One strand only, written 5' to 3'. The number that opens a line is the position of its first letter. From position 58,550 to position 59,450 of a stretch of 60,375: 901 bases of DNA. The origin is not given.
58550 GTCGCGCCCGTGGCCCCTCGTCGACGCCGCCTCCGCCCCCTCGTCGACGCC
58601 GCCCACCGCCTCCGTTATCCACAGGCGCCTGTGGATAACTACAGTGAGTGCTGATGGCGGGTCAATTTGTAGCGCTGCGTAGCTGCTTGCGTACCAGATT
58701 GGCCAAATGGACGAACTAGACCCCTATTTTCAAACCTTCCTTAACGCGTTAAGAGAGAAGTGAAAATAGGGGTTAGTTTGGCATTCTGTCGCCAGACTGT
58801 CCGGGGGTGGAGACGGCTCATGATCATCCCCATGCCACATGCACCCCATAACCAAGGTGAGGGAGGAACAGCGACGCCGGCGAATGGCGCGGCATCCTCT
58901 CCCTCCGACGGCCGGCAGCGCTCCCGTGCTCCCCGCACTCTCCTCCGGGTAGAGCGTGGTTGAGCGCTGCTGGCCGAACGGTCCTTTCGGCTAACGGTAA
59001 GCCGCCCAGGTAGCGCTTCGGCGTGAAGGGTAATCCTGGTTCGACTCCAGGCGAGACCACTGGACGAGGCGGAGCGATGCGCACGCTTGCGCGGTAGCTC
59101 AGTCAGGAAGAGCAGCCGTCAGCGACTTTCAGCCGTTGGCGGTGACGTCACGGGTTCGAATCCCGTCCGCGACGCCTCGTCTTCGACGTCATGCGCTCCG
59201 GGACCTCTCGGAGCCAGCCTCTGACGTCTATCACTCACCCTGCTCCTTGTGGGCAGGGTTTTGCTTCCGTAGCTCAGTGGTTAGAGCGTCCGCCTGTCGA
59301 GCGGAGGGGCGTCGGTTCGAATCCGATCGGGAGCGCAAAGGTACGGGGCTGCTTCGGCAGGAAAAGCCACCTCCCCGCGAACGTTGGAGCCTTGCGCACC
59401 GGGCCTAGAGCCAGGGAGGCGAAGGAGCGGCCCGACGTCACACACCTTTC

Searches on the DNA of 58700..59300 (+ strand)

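Call 62: search_rna_families(source=window, start=58700, end=59300, threshold=evalue, max_evalue=5)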
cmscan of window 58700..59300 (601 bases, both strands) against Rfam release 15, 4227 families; matches with E-value up to 5: 12.
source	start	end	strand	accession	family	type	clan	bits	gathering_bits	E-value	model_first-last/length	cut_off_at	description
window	59090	59171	+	RF00005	tRNA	Gene; tRNA;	CL00001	31.1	29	0.00015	3-68/71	no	tRNA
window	58980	59059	+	RF00005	tRNA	Gene; tRNA;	CL00001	28.5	29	0.00076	1-71/71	no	tRNA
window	59263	59300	+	RF00005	tRNA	Gene; tRNA;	CL00001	23.9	29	0.014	1-37/71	3'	tRNA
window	58714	58778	-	RF03641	mir-991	Gene; miRNA;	-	22.3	100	0.064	1-88/88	no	mir-991 microRNA precursor family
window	59132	59173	+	RF01684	mascRNA-menRNA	Gene;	-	22.2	42.5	0.051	1-56/56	no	MALAT1-associated small cytoplasmic RNA/MEN beta RNA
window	58720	58773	-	RF00884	MIR815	Gene; miRNA;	-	19.2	63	0.6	1-81/81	no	MIR815 microRNA precursor family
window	58710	58782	+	RF03664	MIR6288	Gene; miRNA;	-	18.9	74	0.63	1-92/92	no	MIR6288 microRNA precursor family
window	58899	58985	+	RF00821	mir-249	Gene; miRNA;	-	18.1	70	0.39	1-97/97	no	mir-249 microRNA precursor family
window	59034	59113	+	RF02553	YrlA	Gene; sRNA;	-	17.5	69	0.71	30-81/114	no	Y RNA-like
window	58903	58985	-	RF00821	mir-249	Gene; miRNA;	-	17.1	70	0.75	1-97/97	no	mir-249 microRNA precursor family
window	58711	58781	-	RF03664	MIR6288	Gene; miRNA;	-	16.9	74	2.2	1-92/92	no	MIR6288 microRNA precursor family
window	59128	59169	-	RF04351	Plastid-psbl-rps4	Cis-reg;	-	14.5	68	4.4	1-53/53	no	Plastid-psbl-rps4 3UTR RNA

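Call 74: search_dna_similar(query=window:58845-59010:+, collection=phages, mode=distant, max_rows=25, max_evalue=0.001)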
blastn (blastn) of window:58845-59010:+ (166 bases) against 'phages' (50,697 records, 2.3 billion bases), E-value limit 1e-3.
Records with a match: 1; places in all: 1; records where one place covers at least 80% of the query: 0.
Best place of each record, by identity: 80-90% 1.
By first word of the organism name: Streptomyces 1.
By host as written in the record: - 1.
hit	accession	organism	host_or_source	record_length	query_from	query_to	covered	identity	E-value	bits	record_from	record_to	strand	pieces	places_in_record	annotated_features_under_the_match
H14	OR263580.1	Streptomyces phage Samy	Streptomyces ambofaciens ATCC 23877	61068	43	132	54%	85.1%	3e-16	91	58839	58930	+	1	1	hypothetical protein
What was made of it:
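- Tried and rejected: I asked whether the conserved sequence after the short form is coding; in Samy it is annotated as a hypothetical protein (call 74).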
